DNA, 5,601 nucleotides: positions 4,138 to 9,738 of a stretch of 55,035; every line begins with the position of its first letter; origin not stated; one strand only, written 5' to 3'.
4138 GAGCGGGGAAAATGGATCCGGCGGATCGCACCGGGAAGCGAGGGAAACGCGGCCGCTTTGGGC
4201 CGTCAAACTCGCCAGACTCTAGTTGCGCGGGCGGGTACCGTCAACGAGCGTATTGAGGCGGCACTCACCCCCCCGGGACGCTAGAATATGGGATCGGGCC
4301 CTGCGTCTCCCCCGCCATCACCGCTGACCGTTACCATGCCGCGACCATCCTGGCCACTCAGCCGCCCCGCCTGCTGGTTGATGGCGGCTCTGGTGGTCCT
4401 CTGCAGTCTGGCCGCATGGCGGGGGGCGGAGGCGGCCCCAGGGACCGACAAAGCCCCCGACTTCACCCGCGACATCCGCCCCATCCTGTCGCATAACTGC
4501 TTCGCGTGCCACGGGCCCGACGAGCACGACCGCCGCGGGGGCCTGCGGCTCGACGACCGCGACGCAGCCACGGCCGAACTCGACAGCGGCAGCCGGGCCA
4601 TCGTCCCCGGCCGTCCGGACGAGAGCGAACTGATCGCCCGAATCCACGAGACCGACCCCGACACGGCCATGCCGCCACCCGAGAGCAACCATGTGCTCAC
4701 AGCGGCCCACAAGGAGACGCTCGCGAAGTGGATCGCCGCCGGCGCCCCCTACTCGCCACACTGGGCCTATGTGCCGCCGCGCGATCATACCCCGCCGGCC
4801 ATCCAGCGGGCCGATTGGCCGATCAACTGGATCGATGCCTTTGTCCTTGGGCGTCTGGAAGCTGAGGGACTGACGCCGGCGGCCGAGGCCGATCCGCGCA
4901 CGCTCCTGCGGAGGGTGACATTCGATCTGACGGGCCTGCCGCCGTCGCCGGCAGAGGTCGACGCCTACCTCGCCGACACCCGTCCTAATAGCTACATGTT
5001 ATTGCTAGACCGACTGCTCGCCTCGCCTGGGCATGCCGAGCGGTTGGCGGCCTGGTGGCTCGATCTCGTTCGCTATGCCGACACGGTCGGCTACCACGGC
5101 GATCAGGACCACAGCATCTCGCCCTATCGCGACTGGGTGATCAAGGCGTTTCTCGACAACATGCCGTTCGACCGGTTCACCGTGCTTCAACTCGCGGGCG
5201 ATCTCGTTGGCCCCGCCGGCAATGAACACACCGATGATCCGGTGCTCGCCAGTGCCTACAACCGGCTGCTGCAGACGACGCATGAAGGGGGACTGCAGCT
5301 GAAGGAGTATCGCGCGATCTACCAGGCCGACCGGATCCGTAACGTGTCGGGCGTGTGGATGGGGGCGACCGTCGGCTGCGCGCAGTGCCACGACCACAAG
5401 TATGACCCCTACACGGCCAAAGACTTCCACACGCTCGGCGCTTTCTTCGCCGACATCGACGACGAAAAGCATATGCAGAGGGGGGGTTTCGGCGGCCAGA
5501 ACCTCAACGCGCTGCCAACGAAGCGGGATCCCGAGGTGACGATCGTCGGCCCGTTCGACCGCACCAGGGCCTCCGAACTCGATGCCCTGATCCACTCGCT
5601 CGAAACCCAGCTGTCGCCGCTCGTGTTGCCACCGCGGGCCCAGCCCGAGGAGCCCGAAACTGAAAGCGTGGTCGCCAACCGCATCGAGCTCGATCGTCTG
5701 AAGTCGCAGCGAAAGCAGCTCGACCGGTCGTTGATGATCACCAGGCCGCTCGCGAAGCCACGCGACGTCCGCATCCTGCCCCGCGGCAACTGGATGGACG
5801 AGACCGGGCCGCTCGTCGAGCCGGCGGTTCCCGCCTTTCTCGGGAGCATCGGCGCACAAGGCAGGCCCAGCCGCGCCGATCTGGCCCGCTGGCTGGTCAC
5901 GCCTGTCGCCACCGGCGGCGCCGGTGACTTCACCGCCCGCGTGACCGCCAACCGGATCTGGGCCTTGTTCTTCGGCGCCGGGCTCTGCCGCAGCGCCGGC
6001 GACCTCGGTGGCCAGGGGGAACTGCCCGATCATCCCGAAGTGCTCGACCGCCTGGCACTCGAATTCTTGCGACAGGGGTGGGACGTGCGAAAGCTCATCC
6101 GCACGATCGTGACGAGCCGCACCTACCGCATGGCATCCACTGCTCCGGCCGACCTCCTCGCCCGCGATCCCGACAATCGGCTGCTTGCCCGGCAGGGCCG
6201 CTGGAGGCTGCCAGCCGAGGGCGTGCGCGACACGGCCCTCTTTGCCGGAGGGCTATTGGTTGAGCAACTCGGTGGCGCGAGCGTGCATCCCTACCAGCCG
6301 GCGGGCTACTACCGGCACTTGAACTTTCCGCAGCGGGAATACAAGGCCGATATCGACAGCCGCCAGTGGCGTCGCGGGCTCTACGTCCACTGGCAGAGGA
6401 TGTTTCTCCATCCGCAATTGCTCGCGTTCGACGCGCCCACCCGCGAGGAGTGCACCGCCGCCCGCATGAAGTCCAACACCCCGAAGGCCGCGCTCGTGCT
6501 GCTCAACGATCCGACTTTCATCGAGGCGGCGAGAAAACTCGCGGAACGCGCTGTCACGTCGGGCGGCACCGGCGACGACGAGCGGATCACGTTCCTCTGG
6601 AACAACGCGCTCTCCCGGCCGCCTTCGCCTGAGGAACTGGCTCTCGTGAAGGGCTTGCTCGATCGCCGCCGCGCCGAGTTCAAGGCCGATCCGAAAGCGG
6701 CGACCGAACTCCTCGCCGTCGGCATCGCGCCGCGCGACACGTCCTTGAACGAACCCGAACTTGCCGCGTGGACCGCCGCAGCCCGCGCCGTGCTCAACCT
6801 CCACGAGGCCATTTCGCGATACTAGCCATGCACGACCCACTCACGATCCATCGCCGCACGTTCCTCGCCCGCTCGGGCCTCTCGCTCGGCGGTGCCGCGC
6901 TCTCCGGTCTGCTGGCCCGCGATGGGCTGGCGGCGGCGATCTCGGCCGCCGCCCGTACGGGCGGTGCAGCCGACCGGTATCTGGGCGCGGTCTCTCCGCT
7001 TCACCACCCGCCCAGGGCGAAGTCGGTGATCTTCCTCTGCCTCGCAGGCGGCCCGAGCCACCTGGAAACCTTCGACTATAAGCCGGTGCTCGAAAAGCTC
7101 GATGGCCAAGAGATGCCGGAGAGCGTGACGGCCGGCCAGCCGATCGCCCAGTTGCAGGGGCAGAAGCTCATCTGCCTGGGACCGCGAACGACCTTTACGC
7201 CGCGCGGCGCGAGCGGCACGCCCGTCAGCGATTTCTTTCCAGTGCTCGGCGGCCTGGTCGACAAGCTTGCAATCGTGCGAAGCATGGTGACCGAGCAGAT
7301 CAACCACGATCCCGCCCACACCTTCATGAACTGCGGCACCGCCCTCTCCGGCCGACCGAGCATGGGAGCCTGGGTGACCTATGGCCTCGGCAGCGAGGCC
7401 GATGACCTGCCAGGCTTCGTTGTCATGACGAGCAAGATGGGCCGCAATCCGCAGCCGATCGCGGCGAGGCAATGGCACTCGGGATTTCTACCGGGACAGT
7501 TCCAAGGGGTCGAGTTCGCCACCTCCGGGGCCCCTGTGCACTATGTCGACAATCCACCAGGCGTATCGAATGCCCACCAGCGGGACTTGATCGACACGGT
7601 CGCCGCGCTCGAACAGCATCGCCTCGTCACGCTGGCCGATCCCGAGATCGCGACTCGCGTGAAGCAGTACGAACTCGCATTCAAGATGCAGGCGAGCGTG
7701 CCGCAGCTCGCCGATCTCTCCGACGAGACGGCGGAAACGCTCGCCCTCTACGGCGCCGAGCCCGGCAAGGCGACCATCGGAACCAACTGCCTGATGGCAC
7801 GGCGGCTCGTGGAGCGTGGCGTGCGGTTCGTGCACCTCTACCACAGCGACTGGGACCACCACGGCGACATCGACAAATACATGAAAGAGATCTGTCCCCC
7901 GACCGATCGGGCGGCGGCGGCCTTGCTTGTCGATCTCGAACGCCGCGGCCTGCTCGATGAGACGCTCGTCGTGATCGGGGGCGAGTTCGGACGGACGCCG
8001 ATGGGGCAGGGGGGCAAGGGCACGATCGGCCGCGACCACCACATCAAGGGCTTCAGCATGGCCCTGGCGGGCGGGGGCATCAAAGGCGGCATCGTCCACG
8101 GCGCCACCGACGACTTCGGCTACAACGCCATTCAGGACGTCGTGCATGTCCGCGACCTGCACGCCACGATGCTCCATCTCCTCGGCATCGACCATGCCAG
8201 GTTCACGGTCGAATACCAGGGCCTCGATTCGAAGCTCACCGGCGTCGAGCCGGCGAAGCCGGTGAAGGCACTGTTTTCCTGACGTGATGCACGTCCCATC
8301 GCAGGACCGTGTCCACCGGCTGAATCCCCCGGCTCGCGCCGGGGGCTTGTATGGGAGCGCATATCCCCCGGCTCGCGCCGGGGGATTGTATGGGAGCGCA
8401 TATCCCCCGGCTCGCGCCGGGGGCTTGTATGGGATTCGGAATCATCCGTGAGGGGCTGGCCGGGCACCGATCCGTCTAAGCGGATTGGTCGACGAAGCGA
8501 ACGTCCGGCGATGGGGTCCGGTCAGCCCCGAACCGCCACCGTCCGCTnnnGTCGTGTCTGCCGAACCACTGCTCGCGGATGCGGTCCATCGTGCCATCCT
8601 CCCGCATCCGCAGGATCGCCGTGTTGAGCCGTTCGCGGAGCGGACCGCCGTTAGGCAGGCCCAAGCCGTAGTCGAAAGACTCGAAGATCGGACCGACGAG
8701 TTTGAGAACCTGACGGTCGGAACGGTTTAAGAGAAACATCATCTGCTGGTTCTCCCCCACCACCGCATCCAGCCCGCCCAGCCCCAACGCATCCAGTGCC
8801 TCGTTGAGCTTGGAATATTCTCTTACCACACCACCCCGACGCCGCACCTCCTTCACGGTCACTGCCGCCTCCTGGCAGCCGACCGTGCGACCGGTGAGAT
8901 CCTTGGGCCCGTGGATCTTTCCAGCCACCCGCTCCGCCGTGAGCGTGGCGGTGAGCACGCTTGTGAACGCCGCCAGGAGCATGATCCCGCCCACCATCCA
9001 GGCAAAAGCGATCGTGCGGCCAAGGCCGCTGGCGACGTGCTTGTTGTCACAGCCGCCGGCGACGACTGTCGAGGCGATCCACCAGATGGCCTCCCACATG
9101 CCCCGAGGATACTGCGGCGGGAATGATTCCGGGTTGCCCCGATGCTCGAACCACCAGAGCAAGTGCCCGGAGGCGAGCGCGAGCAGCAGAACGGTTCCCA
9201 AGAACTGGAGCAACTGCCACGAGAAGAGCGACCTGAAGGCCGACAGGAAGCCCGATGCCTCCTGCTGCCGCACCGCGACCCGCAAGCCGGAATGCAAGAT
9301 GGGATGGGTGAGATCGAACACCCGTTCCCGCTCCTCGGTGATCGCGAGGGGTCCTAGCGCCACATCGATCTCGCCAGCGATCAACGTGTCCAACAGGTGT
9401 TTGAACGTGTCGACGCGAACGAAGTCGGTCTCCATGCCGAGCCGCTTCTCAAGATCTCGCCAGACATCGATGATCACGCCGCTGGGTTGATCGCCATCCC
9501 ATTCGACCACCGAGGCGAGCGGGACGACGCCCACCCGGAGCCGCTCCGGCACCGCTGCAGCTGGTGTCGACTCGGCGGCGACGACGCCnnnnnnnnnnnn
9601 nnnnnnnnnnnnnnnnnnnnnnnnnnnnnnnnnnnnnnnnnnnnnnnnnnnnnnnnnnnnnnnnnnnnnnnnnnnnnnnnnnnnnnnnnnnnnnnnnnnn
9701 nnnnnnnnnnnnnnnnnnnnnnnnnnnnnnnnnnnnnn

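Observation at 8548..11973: One polypeptide joining an ABC-2 permease, a CPBP protease and a GluR0-like ligand-binding/pore module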

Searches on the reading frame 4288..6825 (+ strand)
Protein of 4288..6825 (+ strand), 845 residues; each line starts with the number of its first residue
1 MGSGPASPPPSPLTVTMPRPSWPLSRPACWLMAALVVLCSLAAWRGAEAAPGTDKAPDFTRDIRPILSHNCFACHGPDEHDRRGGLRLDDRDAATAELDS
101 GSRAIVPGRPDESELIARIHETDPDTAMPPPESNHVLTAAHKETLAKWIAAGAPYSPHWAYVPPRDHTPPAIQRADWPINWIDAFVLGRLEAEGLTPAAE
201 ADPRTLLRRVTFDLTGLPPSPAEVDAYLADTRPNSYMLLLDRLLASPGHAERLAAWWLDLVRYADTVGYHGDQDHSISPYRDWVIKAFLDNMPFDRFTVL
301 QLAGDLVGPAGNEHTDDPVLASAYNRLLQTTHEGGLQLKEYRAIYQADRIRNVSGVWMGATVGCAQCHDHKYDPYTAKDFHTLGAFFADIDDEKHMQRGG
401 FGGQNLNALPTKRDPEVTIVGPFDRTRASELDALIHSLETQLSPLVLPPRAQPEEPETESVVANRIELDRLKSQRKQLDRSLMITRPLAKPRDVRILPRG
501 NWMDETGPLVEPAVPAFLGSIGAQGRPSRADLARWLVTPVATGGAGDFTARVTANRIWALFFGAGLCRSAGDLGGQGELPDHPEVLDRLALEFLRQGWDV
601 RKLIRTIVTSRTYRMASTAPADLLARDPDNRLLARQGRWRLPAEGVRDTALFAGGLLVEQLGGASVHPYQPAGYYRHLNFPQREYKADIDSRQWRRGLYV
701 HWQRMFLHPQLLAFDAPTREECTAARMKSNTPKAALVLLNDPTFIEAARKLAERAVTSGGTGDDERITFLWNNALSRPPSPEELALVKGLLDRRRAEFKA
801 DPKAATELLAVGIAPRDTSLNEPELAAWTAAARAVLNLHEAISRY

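Call 5: search_protein_families(library=pfam, proteins=[window:4288-6825:+], max_evalue=0.01)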
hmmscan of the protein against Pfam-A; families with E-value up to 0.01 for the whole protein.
window:4288-6825:+ (845 aa): 4 families
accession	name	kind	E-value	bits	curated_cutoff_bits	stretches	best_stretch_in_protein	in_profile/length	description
PF07587.16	PSD1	-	4.4e-81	272.3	28.5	1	529-789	2-242/244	Protein of unknown function (DUF1553)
PF07583.16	PSCyt2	-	1.4e-72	244.4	29.8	1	182-391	2-208/209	Protein of unknown function (DUF1549)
PF07635.16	PSCyt1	-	2.4e-20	73.3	22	1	71-132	1-59/59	Planctomycete cytochrome C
PF13442.11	Cytochrome_CBB3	-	0.0021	18.8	27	0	63-149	6-68/68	Cytochrome C oxidase, cbb3-type, subunit III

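Call 6: search_protein_families(library=ncbifam, proteins=[window:4288-6825:+], max_evalue=0.01)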
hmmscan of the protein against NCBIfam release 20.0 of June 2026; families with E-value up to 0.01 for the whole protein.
window:4288-6825:+ (845 aa): 1 family
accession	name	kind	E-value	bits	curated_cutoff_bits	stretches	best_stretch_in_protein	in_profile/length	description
TIGR03806.1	chp_HNE_0200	subfamily_domain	6e-07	28.9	313.3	1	58-150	208-312/314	SO2930 family diheme c-type cytochrome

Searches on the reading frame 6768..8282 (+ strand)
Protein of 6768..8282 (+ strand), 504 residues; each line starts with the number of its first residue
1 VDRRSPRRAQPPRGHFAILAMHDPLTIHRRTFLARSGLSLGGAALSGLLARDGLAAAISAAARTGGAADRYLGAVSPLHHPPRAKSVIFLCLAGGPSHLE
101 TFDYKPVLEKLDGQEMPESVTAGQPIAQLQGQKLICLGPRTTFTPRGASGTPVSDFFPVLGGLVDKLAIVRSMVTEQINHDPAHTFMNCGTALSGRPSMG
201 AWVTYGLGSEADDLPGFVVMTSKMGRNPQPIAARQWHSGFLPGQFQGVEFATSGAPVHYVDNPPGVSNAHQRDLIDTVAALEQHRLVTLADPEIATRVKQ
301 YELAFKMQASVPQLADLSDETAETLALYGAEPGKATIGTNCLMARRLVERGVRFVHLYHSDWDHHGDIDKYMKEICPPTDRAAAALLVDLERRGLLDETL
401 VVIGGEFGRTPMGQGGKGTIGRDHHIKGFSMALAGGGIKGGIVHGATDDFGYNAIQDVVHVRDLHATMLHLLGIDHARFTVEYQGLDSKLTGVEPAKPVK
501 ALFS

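Call 5: search_protein_families(library=pfam, proteins=[window:6768-8282:+], max_evalue=0.01)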
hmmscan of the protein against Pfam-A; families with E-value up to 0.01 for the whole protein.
window:6768-8282:+ (504 aa): 1 family
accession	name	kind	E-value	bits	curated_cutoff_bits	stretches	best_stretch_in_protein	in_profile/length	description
PF07394.17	DUF1501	-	1.9e-146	488.7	27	1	84-502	1-389/390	Protein of unknown function (DUF1501)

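Call 6: search_protein_families(library=ncbifam, proteins=[window:6768-8282:+], max_evalue=0.01)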
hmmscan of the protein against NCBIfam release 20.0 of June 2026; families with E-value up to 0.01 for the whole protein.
window:6768-8282:+ (504 aa): 0 families

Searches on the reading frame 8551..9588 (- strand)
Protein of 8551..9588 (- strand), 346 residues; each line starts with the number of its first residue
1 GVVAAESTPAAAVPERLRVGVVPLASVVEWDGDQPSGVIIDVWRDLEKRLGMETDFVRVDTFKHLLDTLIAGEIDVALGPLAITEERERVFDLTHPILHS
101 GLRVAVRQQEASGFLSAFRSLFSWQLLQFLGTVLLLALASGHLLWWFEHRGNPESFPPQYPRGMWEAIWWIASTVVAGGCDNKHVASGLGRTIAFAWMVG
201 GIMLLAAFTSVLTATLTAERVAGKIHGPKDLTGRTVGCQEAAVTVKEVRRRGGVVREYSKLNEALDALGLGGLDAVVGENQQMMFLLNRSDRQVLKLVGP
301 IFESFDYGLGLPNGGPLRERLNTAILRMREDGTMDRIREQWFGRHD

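Call 43: search_protein_representatives(protein=window:8551-9588:-)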
Query: 346 residues. Proteins with E-value up to 0.001 (for the whole library): 7220; up to 1e-10: 2496; up to 1e-30: 560. The best 150 are listed.
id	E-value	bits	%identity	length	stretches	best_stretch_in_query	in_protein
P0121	9.6e-187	636.6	81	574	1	3-346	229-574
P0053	1.2e-146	504.8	67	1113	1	5-346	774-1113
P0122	6.1e-140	482.7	62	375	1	7-346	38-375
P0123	1.2e-125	435.7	58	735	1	6-346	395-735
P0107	5.2e-98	344.8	44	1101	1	11-345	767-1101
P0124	2.8e-88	312.8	45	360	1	2-346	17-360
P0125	1.7e-69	251.0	38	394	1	10-346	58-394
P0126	2.7e-66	240.5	37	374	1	8-343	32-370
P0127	8.6e-62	225.7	26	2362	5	67-333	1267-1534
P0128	9.8e-58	212.4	30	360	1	15-344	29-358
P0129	3.1e-57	210.7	37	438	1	7-343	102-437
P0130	3.8e-57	210.4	34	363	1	17-341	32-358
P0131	9.1e-57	209.2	36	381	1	31-344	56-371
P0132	8.9e-56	205.9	36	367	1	6-344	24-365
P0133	1.4e-55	205.3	36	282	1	66-343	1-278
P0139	3.6e-54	200.6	32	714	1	15-346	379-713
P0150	1.6e-51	191.9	35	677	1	16-344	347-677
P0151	3.8e-51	190.7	33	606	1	17-344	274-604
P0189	2.7e-46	174.8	31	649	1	17-344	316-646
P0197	8.1e-46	173.2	31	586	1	13-345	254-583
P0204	9.5e-45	169.7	28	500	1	11-346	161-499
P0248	1.2e-42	162.8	30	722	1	17-344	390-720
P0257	2.4e-42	161.8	28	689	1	12-344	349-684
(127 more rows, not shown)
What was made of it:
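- Closest known: Prokaryotic iGluR homologues: GluR0 of Synechocystis. Same: Thousands of stand-alone ~350-390-residue relatives exist (call 43).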

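Call 63: find_encoding_contigs(protein=P0125, flank=6000, max_places=2)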
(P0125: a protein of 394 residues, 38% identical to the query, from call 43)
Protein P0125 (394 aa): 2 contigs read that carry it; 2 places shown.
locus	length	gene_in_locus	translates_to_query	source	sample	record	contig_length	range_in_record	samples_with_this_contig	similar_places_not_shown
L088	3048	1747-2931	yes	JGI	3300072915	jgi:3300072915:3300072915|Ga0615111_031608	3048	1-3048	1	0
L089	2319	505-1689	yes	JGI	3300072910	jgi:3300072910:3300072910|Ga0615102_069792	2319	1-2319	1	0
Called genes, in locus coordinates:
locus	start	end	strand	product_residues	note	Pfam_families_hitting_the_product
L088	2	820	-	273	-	?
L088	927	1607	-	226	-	PF03781:FGE-sulfatase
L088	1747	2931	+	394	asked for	PF00497:SBP_bac_3, PF10613:Lig_chan-Glu_bd (weak), PF00060:Lig_chan, PF07885:Ion_trans_2 (weak)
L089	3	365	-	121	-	?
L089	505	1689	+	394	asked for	PF00497:SBP_bac_3, PF10613:Lig_chan-Glu_bd (weak), PF00060:Lig_chan, PF07885:Ion_trans_2 (weak)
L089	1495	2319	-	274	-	?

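Call 64: find_encoding_contigs(protein=P0124, flank=6000, max_places=2)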
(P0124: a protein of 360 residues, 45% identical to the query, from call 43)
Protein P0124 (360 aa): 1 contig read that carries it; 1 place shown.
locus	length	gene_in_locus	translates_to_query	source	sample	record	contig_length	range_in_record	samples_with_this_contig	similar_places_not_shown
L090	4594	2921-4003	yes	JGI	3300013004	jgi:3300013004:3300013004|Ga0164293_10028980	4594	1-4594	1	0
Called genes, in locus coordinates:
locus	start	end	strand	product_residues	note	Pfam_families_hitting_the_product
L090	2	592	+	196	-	?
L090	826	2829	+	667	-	-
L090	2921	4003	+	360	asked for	PF00497:SBP_bac_3, PF10613:Lig_chan-Glu_bd (faint), PF00060:Lig_chan, PF07885:Ion_trans_2 (faint)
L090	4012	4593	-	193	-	?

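Call 66: search_protein_families(library=pfam, proteins=[P0123, P0139, P0150, P0151, P0189, P0197, P0248, P0257, P0204], max_evalue=0.001)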
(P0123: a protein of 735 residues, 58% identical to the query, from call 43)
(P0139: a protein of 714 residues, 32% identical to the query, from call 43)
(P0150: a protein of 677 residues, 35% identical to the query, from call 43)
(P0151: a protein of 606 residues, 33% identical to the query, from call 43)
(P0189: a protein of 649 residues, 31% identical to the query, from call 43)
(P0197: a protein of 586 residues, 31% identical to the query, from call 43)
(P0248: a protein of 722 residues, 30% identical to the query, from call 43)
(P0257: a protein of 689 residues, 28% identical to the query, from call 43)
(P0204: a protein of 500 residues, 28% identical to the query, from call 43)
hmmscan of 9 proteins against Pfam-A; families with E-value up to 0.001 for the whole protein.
P0123 (735 aa): 5 families
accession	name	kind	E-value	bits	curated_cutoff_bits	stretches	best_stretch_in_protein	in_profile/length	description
PF00497.25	SBP_bac_3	-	9.1e-23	80.9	26.4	1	410-732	5-131/132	Bacterial extracellular solute-binding proteins, family 3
PF02517.21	Rce1-like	-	1.5e-22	80.1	22.4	1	222-314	3-93/93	Type II CAAX prenyl endopeptidase Rce1-like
PF00060.32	Lig_chan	-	3.7e-14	53.2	30.8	1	523-638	9-128/146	Ligand-gated ion channel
PF07885.22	Ion_trans_2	-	4.1e-07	30.2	22.5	1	530-606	10-78/79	Ion channel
PF10613.14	Lig_chan-Glu_bd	-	5e-05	23.8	30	1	457-497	73-113/115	Ligated ion channel L-glutamate- and glycine-binding site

P0139 (714 aa): 7 families
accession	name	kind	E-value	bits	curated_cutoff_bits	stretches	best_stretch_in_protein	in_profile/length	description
PF04069.17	OpuAC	-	4.2e-53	181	21.2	1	39-331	3-256/257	Substrate binding domain of ABC-type glycine betaine transport system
PF00497.25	SBP_bac_3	-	1.4e-26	93.3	26.4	1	384-710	4-131/132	Bacterial extracellular solute-binding proteins, family 3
PF07885.22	Ion_trans_2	-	4.1e-15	55.8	22.5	1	506-583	7-77/79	Ion channel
PF00060.32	Lig_chan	-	2.3e-13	50.6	30.8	1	501-602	8-113/146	Ligand-gated ion channel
PF10613.14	Lig_chan-Glu_bd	-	1.2e-12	48.4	30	1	380-472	2-113/115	Ligated ion channel L-glutamate- and glycine-binding site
PF00520.37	Ion_trans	-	7e-11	42.2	25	1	492-585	127-235/241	Ion transport protein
PF12974.12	Phosphonate-bd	-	3.4e-05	23.8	27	0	579-668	85-187/242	ABC transporter, phosphonate, periplasmic substrate-binding protein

P0150 (677 aa): 6 families
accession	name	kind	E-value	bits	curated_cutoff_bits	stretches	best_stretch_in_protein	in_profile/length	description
PF04069.17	OpuAC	-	8.3e-40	137.4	21.2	1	17-310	2-256/257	Substrate binding domain of ABC-type glycine betaine transport system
PF00497.25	SBP_bac_3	-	2.4e-23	82.8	26.4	1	355-676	9-131/132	Bacterial extracellular solute-binding proteins, family 3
PF07885.22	Ion_trans_2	-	2.6e-13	50.1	22.5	1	495-547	23-75/79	Ion channel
PF00060.32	Lig_chan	-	1.8e-11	44.5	30.8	1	467-567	8-112/146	Ligand-gated ion channel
PF10613.14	Lig_chan-Glu_bd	-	3.3e-11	43.7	30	1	347-439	2-113/115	Ligated ion channel L-glutamate- and glycine-binding site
PF00520.37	Ion_trans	-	8.8e-08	32.1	25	1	464-551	136-235/241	Ion transport protein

P0151 (606 aa): 6 families
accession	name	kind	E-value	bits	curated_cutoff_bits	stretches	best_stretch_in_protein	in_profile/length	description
PF00497.25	SBP_bac_3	-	2e-32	112.2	26.4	1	275-603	2-131/132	Bacterial extracellular solute-binding proteins, family 3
PF10613.14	Lig_chan-Glu_bd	-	3.4e-16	59.8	30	1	274-365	3-113/115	Ligated ion channel L-glutamate- and glycine-binding site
PF07885.22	Ion_trans_2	-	1.7e-15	57.1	22.5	1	394-476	2-77/79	Ion channel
PF00060.32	Lig_chan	-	1.1e-14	54.9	30.8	1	394-495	8-113/146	Ligand-gated ion channel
PF04069.17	OpuAC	-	2.1e-13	50.9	21.2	2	153-211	199-256/257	Substrate binding domain of ABC-type glycine betaine transport system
PF00520.37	Ion_trans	-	8.7e-10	38.6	25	1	397-477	138-234/241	Ion transport protein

P0189 (649 aa): 7 families
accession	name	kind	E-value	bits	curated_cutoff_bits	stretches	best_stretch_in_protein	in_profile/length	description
PF04069.17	OpuAC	-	1.4e-40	140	21.2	1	4-281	18-256/257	Substrate binding domain of ABC-type glycine betaine transport system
PF00497.25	SBP_bac_3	-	3.5e-29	101.7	26.4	1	319-645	4-131/132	Bacterial extracellular solute-binding proteins, family 3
PF07885.22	Ion_trans_2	-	7.4e-17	61.4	22.5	1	437-518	6-77/79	Ion channel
PF10613.14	Lig_chan-Glu_bd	-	1.2e-12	48.4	30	1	316-406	3-112/115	Ligated ion channel L-glutamate- and glycine-binding site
PF00520.37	Ion_trans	-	2.2e-10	40.6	25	1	435-519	138-234/241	Ion transport protein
PF00060.32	Lig_chan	-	1.7e-08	34.9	30.8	1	437-534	9-110/146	Ligand-gated ion channel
PF12974.12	Phosphonate-bd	-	7.7e-05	22.6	27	0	5-100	19-109/242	ABC transporter, phosphonate, periplasmic substrate-binding protein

P0197 (586 aa): 5 families
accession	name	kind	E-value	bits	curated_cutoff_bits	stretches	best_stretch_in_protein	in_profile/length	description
PF00497.25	SBP_bac_3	-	5.9e-25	88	26.4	1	256-577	1-127/132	Bacterial extracellular solute-binding proteins, family 3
PF00060.32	Lig_chan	-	1.6e-15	57.7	30.8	1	373-471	9-110/146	Ligand-gated ion channel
PF07885.22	Ion_trans_2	-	1.9e-15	57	22.5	1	375-456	5-78/79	Ion channel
PF10613.14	Lig_chan-Glu_bd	-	5.5e-09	36.6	30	1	257-343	4-109/115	Ligated ion channel L-glutamate- and glycine-binding site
PF00520.37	Ion_trans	-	3.6e-08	33.3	25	1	368-454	132-232/241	Ion transport protein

P0248 (722 aa): 6 families
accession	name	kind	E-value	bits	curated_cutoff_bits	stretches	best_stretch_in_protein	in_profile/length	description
PF04069.17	OpuAC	-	4e-53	181.1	21.2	1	50-343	2-256/257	Substrate binding domain of ABC-type glycine betaine transport system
PF00497.25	SBP_bac_3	-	1.9e-30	105.8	26.4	1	390-720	1-132/132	Bacterial extracellular solute-binding proteins, family 3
PF10613.14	Lig_chan-Glu_bd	-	1.4e-15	57.8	30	1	388-481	1-113/115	Ligated ion channel L-glutamate- and glycine-binding site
PF07885.22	Ion_trans_2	-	1.7e-14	53.9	22.5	1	510-592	2-77/79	Ion channel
PF00060.32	Lig_chan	-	5.1e-13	49.5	30.8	1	510-625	8-114/146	Ligand-gated ion channel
PF00520.37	Ion_trans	-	1.4e-11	44.6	25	1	500-595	127-236/241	Ion transport protein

P0257 (689 aa): 4 families
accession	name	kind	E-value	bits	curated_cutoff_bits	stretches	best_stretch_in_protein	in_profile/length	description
PF04069.17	OpuAC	-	7.7e-33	114.6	21.2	1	30-323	1-257/257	Substrate binding domain of ABC-type glycine betaine transport system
PF00497.25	SBP_bac_3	-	1.3e-28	99.8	26.4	1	357-683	4-131/132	Bacterial extracellular solute-binding proteins, family 3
PF10613.14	Lig_chan-Glu_bd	-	2.1e-13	50.8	30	1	354-447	3-115/115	Ligated ion channel L-glutamate- and glycine-binding site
PF00060.32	Lig_chan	-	1.8e-06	28.3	30.8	1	473-575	8-113/146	Ligand-gated ion channel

P0204 (500 aa): 5 families
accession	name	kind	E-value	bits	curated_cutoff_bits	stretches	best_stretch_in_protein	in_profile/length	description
PF00497.25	SBP_bac_3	-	7.7e-28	97.3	26.4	1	172-496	7-131/132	Bacterial extracellular solute-binding proteins, family 3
PF07885.22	Ion_trans_2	-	4.9e-15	55.6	22.5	1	288-369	3-77/79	Ion channel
PF10613.14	Lig_chan-Glu_bd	-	1e-10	42.2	30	1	167-259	3-114/115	Ligated ion channel L-glutamate- and glycine-binding site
PF00060.32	Lig_chan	-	1.3e-09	38.5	30.8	1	288-386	9-111/146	Ligand-gated ion channel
PF00520.37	Ion_trans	-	1.3e-09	38.1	25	1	280-373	129-237/241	Ion transport protein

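Call 76: search_protein_families(library=pfam, proteins=[P0127], max_evalue=0.001)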
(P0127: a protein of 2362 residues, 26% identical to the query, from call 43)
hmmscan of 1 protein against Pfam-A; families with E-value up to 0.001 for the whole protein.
P0127 (2362 aa): 5 families
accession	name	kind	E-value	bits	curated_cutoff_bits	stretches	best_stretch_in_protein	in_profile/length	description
PF00060.32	Lig_chan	-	1.3e-136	450.4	30.8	5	919-1126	2-114/146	Ligand-gated ion channel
PF01094.35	ANF_receptor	-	2.5e-79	267.3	25.4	1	139-489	2-352/353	Receptor family ligand binding region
PF00497.25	SBP_bac_3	-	5.5e-35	120.4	26.4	4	552-858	20-118/132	Bacterial extracellular solute-binding proteins, family 3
PF10613.14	Lig_chan-Glu_bd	-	2.5e-34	118.3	30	4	544-633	19-111/115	Ligated ion channel L-glutamate- and glycine-binding site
PF13458.12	Peripla_BP_6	-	1.3e-19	71.5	31.7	1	124-423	3-296/343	Periplasmic binding protein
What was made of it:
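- Tried and rejected: It is not relevant here (call 76).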
